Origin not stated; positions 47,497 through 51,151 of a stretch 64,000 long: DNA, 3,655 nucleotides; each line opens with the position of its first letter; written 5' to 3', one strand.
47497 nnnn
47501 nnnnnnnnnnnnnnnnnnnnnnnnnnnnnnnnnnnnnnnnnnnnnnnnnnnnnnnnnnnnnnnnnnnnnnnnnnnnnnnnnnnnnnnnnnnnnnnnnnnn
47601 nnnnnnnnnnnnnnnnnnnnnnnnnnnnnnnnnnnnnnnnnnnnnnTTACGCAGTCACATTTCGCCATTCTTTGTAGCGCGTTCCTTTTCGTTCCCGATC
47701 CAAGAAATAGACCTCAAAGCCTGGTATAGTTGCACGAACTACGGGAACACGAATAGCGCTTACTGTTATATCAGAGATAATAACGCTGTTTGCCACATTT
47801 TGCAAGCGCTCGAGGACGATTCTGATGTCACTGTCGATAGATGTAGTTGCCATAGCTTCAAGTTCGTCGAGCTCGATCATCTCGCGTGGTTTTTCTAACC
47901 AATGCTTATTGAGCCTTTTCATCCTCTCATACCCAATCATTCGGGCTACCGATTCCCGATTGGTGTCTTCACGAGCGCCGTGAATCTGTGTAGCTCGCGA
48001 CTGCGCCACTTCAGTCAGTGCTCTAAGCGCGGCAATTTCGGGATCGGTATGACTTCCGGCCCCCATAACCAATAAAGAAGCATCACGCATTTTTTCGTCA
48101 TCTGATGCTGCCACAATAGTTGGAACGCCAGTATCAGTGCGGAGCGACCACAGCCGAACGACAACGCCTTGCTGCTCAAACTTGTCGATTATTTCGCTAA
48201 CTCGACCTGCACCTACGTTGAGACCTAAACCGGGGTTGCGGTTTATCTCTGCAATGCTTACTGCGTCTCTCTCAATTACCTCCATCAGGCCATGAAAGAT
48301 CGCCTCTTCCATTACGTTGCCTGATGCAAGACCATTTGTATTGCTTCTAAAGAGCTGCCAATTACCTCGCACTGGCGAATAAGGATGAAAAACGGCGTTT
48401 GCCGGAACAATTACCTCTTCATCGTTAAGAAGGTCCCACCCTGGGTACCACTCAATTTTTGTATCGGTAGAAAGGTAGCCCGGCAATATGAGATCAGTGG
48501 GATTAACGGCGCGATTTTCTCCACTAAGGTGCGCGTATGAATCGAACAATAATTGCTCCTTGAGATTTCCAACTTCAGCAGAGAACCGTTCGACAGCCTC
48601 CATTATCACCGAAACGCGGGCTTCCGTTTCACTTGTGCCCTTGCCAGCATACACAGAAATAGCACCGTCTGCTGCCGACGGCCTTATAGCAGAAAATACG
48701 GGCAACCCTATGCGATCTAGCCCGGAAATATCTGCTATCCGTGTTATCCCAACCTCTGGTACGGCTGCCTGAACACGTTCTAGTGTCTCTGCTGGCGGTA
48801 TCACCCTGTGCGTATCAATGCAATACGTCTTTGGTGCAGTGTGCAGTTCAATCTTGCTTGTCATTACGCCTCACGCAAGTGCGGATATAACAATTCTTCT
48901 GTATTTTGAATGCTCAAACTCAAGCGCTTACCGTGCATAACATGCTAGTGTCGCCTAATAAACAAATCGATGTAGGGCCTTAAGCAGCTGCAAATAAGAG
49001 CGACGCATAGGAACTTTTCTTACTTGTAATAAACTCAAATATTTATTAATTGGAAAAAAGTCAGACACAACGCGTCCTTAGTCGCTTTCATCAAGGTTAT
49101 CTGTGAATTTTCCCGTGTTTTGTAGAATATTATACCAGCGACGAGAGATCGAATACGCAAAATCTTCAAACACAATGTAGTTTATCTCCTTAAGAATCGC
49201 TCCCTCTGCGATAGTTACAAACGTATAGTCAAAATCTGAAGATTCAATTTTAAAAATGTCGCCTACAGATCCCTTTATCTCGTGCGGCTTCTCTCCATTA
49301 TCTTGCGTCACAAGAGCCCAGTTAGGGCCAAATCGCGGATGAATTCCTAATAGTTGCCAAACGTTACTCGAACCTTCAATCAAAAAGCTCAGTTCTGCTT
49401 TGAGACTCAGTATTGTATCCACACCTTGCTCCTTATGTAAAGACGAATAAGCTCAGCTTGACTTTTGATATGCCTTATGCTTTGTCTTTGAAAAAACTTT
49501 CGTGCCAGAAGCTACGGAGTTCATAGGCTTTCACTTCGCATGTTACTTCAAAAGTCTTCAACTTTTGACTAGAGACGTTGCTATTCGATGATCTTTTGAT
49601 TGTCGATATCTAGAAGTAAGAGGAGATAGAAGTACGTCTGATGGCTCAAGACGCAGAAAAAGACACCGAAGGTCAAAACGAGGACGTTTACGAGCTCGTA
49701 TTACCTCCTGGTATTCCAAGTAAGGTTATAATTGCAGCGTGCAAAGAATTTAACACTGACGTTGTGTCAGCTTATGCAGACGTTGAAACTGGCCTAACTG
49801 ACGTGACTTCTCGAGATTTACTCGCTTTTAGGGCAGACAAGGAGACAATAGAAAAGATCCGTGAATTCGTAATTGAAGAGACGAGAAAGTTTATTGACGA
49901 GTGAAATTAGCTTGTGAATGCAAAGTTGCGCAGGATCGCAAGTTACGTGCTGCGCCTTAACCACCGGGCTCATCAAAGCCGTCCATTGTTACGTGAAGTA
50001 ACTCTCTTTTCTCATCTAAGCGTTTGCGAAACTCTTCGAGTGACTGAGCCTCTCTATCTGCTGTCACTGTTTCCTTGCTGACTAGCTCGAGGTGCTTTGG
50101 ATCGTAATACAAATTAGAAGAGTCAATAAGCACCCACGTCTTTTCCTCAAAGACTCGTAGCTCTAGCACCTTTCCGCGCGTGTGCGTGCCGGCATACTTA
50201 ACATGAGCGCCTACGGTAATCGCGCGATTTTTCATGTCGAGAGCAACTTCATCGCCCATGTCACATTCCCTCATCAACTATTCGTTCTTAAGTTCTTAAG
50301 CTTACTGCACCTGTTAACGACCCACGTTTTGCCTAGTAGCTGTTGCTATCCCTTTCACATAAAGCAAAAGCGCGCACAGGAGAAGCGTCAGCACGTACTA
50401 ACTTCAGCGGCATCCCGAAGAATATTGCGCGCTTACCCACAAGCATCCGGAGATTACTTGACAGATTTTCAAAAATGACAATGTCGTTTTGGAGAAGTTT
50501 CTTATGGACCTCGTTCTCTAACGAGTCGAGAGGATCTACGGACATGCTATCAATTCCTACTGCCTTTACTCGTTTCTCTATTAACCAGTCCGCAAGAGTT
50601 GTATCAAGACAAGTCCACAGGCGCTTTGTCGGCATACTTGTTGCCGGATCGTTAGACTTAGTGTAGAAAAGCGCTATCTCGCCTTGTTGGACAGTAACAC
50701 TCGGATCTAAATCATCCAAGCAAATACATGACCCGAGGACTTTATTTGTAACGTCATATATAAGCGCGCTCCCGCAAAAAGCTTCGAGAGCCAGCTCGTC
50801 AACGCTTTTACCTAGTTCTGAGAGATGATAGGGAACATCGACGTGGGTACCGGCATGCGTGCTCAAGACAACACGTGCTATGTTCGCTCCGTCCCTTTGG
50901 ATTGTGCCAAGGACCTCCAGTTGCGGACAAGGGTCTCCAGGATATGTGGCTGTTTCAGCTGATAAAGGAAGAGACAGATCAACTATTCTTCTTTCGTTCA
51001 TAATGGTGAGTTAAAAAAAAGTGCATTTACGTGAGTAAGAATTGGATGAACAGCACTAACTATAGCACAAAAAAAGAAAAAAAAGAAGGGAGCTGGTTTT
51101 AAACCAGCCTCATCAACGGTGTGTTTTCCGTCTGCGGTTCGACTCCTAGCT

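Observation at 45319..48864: ycaO-tfuA thioamidation operon extended by a HycI-like endopeptidase and a Gly-loop protein, with a converging GG-terminated ThiS/MoaD-like sulfur-carrier gene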

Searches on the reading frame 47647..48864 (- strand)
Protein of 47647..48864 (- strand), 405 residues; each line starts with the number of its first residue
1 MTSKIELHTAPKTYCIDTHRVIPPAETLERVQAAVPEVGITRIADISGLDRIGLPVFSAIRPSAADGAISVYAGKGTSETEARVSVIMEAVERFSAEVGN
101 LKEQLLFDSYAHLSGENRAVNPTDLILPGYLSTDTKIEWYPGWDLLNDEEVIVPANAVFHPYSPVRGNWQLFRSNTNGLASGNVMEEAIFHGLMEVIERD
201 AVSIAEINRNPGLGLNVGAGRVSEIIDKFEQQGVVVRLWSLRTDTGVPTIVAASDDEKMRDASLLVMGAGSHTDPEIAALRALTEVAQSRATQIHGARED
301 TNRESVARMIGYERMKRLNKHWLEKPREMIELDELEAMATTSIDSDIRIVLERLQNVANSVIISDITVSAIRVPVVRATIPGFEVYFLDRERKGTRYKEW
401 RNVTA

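Call 3: search_protein_families(library=pfam, proteins=[window:47647-48864:-], max_evalue=0.1)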
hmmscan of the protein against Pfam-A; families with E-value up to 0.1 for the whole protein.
window:47647-48864:- (405 aa): 1 family
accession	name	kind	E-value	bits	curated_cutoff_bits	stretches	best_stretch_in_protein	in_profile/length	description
PF02624.21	YcaO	-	1.5e-89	301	25.7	1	73-384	1-325/325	YcaO cyclodehydratase, ATP-ad Mg2+-binding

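Call 4: search_protein_families(library=ncbifam, proteins=[window:47647-48864:-], max_evalue=0.1)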
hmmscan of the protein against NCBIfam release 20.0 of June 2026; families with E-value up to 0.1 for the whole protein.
window:47647-48864:- (405 aa): 4 families
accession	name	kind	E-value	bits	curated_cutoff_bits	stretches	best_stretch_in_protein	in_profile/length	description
TIGR03266.1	methan_mark_1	equivalog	2e-145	484.5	365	1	18-396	1-375/376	YcaO-related McrA-glycine thioamidation protein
TIGR00702.1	TIGR00702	domain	2.6e-97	326.3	75.65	1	24-395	3-376/377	YcaO-type kinase domain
TIGR03604.1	TOMM_cyclo_SagD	subfamily_domain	1e-51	176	219.25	1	74-387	1-341/377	thiazole/oxazole-forming peptide maturase, SagD family component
NF040716.1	YcaO_for_S12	equivalog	8.2e-05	21.2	700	1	176-292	177-294/571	30S ribosomal protein S12 methylthiotransferase accessory factor YcaO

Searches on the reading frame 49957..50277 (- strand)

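Call 80: search_protein_families(library=pfam, proteins=[window:49957-50277:-], max_evalue=0.01)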
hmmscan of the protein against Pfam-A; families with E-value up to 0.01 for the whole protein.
window:49957-50277:- (106 aa): 1 family
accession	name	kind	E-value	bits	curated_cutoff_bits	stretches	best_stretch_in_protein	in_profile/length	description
PF09871.14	DUF2098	-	6.3e-17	62.1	25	1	20-92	2-78/94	Uncharacterized protein conserved in archaea (DUF2098)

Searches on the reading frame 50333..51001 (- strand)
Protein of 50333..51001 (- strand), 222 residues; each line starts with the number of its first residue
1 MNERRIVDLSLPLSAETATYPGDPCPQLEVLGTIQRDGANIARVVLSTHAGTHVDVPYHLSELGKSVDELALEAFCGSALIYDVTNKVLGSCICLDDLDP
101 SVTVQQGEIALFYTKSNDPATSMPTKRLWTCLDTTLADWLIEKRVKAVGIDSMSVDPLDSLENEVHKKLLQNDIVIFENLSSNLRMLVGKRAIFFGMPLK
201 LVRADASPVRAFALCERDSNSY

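Call 80: search_protein_families(library=pfam, proteins=[window:50333-51001:-], max_evalue=0.01)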
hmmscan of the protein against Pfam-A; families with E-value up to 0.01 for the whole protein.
window:50333-51001:- (222 aa): 1 family
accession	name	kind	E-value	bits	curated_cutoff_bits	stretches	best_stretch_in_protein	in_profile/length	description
PF04199.19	Cyclase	-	1.6e-23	83.9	23.1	1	7-157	1-142/142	Putative cyclase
